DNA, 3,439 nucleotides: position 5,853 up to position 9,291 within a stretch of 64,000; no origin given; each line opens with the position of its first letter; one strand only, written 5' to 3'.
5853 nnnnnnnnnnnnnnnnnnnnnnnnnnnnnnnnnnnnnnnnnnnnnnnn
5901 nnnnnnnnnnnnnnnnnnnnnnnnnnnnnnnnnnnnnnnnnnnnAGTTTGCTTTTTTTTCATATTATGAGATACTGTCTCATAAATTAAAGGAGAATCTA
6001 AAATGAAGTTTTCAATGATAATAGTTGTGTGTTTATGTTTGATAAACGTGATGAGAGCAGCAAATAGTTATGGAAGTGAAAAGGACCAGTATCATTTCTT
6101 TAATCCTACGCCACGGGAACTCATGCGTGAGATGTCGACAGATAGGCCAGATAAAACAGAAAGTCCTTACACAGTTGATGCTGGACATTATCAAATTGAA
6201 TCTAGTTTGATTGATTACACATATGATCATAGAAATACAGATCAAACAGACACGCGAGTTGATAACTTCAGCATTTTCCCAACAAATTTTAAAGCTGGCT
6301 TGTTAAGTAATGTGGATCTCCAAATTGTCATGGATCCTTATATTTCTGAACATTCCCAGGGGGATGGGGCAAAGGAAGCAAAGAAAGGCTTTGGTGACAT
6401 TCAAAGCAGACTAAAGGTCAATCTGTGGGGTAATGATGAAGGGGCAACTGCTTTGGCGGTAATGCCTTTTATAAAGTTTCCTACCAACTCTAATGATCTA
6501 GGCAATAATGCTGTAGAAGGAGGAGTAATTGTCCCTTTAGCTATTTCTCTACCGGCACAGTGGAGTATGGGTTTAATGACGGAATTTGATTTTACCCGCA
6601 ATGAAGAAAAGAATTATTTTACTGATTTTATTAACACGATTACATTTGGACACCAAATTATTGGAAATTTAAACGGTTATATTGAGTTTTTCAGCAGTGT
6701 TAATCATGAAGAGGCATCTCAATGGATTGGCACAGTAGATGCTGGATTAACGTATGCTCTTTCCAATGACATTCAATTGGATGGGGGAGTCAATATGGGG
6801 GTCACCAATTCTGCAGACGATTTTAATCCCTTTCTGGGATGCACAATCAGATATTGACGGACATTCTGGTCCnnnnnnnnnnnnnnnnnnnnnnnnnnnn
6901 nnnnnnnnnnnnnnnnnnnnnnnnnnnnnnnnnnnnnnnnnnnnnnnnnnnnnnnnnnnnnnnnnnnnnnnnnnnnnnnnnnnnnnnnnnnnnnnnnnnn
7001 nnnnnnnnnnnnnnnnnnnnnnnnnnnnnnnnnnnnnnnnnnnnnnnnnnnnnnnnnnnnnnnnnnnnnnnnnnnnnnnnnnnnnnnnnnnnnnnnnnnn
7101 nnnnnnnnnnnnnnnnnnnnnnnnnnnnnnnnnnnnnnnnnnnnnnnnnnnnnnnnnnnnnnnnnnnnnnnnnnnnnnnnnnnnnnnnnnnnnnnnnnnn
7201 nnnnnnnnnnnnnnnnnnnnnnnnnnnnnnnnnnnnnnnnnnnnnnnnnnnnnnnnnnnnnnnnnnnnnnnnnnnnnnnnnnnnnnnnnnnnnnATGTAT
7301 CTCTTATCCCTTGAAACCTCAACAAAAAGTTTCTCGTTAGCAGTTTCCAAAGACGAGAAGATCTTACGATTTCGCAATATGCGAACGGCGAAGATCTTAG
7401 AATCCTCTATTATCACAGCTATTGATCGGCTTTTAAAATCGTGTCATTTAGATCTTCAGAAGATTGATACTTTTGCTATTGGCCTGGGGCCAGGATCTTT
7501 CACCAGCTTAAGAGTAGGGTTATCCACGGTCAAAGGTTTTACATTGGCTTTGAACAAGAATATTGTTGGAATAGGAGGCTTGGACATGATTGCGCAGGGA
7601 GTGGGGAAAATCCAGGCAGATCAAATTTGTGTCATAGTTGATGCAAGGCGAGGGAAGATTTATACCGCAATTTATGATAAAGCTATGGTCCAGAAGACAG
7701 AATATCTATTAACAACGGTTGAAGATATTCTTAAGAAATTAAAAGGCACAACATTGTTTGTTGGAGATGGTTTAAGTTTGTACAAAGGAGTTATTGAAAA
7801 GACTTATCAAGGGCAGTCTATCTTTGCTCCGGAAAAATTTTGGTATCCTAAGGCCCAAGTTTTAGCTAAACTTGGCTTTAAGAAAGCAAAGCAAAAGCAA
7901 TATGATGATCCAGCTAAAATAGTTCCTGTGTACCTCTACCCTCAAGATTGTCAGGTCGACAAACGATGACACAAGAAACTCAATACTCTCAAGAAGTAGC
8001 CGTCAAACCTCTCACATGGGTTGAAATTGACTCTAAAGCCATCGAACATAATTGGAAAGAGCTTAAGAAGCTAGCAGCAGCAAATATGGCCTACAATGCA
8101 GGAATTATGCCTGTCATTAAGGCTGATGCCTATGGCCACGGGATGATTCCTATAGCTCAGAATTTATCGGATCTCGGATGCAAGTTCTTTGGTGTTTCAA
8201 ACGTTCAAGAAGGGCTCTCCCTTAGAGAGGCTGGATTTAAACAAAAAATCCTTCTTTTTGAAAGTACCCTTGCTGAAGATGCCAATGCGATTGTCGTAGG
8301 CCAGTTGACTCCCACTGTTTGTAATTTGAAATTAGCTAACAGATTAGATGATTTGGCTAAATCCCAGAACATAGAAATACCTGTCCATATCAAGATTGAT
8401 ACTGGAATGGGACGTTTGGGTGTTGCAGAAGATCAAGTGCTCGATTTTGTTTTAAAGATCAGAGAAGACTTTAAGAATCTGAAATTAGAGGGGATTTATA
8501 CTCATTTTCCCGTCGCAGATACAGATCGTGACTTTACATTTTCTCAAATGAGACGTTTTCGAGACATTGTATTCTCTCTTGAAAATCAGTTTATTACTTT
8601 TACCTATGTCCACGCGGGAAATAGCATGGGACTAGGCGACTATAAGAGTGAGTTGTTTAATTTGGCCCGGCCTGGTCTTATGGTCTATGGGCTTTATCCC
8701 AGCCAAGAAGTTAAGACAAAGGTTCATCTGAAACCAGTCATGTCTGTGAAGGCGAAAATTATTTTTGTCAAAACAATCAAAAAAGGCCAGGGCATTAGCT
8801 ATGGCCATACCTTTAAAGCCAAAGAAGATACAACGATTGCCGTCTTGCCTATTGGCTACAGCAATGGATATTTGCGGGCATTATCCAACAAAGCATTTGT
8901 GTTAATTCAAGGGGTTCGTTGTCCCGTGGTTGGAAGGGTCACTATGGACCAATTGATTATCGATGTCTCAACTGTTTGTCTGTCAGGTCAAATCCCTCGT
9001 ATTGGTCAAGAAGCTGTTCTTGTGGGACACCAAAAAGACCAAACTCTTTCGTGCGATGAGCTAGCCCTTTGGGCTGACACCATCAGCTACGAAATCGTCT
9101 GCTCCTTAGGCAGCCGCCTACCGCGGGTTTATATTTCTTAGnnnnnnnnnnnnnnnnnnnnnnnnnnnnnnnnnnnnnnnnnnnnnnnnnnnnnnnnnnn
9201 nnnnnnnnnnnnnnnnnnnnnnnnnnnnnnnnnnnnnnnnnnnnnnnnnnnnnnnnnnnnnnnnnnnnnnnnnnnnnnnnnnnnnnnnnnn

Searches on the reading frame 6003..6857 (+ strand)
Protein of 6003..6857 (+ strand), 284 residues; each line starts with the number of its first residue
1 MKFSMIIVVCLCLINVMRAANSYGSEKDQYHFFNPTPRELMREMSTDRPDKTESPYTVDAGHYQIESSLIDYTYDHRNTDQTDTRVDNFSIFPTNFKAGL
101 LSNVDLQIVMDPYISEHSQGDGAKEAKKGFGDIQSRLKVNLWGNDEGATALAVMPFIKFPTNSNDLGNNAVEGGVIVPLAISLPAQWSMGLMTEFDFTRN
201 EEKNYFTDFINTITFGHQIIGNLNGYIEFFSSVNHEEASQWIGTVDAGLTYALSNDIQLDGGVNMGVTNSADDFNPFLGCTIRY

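Call 76: search_protein_families(library=pfam, proteins=[window:6003-6857:+], max_evalue=0.0001)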
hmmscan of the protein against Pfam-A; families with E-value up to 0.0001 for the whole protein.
window:6003-6857:+ (284 aa): 1 family
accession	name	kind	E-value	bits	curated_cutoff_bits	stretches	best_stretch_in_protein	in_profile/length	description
PF13557.12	Phenol_MetA_deg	-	8.8e-20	72.2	22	1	46-283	1-241/242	Putative MetA-pathway of phenol degradation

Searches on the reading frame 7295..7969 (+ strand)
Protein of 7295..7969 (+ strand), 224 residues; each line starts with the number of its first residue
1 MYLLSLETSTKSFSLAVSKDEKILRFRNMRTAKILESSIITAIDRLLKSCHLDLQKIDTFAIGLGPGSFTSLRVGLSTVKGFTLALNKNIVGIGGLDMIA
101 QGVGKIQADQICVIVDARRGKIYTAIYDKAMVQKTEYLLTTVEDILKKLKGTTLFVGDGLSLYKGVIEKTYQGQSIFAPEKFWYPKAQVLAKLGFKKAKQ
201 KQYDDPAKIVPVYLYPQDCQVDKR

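Call 76: search_protein_families(library=pfam, proteins=[window:7295-7969:+], max_evalue=0.0001)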
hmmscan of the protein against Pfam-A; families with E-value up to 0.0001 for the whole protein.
window:7295-7969:+ (224 aa): 1 family
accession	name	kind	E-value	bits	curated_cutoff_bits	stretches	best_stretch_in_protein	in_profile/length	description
PF00814.31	TsaD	-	1e-22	81.6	24.8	1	36-193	30-224/264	tRNA N6-adenosine threonylcarbamoyltransferase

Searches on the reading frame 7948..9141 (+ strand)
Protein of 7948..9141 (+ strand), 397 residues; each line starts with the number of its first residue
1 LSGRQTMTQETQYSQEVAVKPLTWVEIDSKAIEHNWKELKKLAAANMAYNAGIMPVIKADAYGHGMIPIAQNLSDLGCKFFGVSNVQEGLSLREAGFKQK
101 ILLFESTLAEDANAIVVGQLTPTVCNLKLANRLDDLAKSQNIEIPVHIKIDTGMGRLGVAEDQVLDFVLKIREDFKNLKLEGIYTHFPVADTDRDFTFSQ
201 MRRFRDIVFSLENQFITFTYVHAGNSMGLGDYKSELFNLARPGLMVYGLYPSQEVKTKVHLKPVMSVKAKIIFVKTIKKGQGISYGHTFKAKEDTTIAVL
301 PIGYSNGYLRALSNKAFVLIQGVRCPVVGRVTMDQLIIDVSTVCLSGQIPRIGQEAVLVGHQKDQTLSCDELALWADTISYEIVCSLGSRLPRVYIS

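Call 76: search_protein_families(library=pfam, proteins=[window:7948-9141:+], max_evalue=0.0001)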
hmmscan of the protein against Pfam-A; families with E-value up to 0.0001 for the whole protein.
window:7948-9141:+ (397 aa): 2 families
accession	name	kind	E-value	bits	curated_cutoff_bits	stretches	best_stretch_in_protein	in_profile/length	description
PF01168.26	Ala_racemase_N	-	6.6e-64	216.1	24.1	1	27-251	1-220/220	Alanine racemase, N-terminal domain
PF00842.27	Ala_racemase_C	-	1.2e-46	157.9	25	1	264-395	1-127/127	Alanine racemase, C-terminal domain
